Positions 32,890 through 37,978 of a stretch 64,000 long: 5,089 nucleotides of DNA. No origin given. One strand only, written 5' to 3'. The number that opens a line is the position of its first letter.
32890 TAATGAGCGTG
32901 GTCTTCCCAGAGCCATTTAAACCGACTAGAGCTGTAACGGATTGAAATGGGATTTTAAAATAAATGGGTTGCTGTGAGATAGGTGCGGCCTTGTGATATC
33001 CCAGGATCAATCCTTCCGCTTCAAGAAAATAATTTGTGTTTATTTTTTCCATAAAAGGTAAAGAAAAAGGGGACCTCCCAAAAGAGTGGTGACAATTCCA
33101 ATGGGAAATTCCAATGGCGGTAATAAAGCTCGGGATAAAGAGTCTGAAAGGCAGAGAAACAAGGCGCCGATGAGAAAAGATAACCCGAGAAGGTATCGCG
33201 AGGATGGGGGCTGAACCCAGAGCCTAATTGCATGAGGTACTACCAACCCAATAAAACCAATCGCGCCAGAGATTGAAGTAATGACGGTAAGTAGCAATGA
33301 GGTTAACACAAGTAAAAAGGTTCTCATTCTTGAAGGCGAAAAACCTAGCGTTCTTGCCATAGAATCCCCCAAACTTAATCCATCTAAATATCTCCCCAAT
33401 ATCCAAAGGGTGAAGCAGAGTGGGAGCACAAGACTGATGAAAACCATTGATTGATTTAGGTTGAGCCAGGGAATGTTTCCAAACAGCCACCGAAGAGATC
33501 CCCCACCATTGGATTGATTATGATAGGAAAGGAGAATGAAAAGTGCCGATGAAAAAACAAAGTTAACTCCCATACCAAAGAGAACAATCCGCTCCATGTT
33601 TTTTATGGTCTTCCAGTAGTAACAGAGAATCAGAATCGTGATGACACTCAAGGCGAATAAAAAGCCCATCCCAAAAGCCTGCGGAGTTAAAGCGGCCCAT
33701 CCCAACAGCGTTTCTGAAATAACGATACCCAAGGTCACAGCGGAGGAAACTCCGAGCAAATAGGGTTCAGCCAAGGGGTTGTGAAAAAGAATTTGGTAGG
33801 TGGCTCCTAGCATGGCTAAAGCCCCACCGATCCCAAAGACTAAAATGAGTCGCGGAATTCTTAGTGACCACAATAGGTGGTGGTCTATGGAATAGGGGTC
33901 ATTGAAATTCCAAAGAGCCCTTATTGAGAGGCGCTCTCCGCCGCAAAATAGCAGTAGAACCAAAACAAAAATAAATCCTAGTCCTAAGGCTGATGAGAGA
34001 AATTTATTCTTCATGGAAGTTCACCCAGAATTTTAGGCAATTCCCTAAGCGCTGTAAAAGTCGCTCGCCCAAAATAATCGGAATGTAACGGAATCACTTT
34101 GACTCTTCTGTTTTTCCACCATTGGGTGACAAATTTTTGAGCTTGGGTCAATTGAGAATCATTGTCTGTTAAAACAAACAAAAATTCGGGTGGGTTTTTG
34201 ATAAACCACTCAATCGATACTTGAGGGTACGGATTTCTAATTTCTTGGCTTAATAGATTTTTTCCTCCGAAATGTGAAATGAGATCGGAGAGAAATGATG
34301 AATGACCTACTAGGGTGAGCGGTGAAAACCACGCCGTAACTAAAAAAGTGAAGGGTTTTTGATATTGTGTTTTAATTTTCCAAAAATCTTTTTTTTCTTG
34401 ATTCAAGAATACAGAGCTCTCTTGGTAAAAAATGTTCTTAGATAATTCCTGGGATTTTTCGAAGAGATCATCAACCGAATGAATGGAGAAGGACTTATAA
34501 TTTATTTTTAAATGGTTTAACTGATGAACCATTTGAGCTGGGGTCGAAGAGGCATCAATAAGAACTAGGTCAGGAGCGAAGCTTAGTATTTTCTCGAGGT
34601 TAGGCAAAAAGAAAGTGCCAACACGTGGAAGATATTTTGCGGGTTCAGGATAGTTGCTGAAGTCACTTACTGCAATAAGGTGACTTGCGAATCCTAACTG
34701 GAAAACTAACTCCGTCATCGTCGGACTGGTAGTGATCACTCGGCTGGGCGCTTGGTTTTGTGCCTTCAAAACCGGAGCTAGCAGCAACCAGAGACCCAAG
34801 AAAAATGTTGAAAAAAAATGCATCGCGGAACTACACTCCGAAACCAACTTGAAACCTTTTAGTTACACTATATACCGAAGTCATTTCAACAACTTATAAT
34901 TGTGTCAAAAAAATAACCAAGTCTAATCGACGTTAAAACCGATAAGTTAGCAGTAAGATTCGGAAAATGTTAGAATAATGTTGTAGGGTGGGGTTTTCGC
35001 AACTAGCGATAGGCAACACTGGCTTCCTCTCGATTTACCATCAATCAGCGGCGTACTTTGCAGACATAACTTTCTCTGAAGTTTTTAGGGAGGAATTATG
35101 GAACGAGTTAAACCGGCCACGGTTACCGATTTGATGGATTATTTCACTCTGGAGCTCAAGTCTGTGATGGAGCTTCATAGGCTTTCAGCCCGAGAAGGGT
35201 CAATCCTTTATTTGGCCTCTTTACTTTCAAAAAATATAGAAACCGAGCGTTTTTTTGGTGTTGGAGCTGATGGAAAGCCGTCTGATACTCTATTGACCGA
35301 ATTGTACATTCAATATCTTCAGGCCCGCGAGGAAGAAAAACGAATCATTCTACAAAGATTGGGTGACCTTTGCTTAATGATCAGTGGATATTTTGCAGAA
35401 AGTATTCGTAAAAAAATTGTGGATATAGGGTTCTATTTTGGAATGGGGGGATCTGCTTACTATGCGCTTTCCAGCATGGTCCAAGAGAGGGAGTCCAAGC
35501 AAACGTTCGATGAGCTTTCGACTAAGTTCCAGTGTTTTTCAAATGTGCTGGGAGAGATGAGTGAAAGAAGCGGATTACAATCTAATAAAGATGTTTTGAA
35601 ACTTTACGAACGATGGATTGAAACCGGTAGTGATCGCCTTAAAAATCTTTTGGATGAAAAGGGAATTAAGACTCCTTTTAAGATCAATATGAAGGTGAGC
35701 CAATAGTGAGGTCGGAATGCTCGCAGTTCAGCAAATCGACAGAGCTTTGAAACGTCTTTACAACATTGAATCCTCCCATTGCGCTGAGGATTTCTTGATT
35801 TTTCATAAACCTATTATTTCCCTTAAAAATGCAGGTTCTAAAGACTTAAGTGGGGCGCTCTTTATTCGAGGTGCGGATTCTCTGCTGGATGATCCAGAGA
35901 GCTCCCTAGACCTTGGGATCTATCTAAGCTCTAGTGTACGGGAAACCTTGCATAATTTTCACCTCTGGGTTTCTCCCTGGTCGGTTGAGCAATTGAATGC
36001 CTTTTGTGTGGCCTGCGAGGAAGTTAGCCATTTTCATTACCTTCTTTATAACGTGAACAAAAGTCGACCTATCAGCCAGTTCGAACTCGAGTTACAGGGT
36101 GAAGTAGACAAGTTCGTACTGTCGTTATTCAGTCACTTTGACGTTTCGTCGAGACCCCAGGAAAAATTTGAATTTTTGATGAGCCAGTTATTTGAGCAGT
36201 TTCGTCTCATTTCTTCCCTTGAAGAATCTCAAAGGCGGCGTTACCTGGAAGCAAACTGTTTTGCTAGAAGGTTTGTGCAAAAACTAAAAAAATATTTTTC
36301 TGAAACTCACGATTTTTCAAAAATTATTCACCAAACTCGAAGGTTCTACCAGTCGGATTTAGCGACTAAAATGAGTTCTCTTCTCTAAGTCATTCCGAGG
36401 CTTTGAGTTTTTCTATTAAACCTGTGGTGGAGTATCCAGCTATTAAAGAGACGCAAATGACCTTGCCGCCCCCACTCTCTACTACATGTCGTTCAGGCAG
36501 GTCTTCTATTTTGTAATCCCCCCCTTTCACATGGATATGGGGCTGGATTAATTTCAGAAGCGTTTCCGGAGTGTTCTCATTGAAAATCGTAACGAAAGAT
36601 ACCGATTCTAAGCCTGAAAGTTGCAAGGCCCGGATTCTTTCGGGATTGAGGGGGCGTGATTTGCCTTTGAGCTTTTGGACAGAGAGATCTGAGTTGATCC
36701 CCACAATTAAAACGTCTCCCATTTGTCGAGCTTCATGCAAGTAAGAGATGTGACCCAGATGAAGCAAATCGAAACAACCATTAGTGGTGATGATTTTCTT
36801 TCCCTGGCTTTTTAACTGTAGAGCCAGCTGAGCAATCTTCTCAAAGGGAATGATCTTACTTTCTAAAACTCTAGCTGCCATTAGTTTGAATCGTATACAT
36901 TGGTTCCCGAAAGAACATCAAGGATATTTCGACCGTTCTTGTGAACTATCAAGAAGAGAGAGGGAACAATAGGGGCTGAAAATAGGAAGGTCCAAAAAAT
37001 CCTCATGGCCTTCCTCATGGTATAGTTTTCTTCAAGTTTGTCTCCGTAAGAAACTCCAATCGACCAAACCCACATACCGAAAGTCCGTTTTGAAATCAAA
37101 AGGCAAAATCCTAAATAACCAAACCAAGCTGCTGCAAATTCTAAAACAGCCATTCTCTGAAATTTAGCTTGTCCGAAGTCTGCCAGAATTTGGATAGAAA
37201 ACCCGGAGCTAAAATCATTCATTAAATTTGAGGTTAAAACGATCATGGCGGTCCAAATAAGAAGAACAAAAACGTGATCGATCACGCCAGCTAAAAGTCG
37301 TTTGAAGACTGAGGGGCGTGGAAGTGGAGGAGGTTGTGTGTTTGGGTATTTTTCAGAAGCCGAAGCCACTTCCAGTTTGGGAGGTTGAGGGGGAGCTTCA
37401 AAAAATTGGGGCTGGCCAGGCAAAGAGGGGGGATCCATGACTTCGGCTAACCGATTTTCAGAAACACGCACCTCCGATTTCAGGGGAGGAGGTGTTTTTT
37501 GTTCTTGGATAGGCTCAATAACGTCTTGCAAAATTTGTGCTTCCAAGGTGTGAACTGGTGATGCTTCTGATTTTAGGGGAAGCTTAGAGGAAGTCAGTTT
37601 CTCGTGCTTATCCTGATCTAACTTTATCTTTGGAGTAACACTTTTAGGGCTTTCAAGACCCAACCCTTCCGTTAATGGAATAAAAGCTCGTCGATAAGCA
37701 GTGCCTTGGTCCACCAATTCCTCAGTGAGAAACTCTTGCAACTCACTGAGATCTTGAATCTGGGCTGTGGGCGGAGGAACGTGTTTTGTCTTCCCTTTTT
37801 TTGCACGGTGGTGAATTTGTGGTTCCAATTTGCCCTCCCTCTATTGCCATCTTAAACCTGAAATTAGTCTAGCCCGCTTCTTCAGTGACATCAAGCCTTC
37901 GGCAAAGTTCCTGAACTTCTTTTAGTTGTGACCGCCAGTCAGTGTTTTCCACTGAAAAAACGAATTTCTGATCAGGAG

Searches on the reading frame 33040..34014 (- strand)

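Call 64: search_protein_families(library=pfam, proteins=[window:33040-34014:-], max_evalue=0.00001)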
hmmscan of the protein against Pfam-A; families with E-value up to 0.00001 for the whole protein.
window:33040-34014:- (324 aa): 1 family
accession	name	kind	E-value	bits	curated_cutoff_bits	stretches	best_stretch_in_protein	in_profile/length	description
PF01032.23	FecCD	-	1.8e-72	244.5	26.5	1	15-323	3-311/311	FecCD transport family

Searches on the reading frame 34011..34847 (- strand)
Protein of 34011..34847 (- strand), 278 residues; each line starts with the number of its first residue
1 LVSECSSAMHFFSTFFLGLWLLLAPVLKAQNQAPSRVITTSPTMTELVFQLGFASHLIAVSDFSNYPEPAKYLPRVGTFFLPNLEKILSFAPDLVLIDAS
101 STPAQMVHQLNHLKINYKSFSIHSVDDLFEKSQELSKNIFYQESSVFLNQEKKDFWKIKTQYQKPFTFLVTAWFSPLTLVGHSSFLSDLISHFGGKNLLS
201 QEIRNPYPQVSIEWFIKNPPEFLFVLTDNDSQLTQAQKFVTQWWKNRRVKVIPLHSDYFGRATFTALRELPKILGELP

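Call 64: search_protein_families(library=pfam, proteins=[window:34011-34847:-], max_evalue=0.00001)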
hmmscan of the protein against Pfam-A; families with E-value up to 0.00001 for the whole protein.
window:34011-34847:- (278 aa): 1 family
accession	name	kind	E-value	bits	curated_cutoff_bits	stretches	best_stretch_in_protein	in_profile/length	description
PF01497.23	Peripla_BP_2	-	6.7e-12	45.8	27.5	1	37-101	1-68/235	Periplasmic binding protein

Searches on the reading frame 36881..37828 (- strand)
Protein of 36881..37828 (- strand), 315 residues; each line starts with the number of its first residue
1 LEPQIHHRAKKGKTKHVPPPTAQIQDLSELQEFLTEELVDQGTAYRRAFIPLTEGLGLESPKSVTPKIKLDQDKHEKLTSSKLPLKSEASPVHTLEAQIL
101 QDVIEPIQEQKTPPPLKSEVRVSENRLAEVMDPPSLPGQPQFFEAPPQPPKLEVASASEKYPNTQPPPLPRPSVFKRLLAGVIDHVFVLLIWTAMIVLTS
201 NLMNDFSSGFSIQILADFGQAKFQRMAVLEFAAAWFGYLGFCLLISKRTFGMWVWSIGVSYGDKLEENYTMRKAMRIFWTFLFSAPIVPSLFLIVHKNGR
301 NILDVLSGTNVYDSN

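Call 9: search_protein_families(library=pfam, proteins=[window:36881-37828:-])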
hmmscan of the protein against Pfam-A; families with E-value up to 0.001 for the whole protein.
window:36881-37828:- (315 aa): 1 family
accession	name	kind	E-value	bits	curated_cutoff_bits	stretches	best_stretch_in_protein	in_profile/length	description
PF06271.18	RDD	-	1.4e-07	32.3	24.1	1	172-299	2-128/137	RDD family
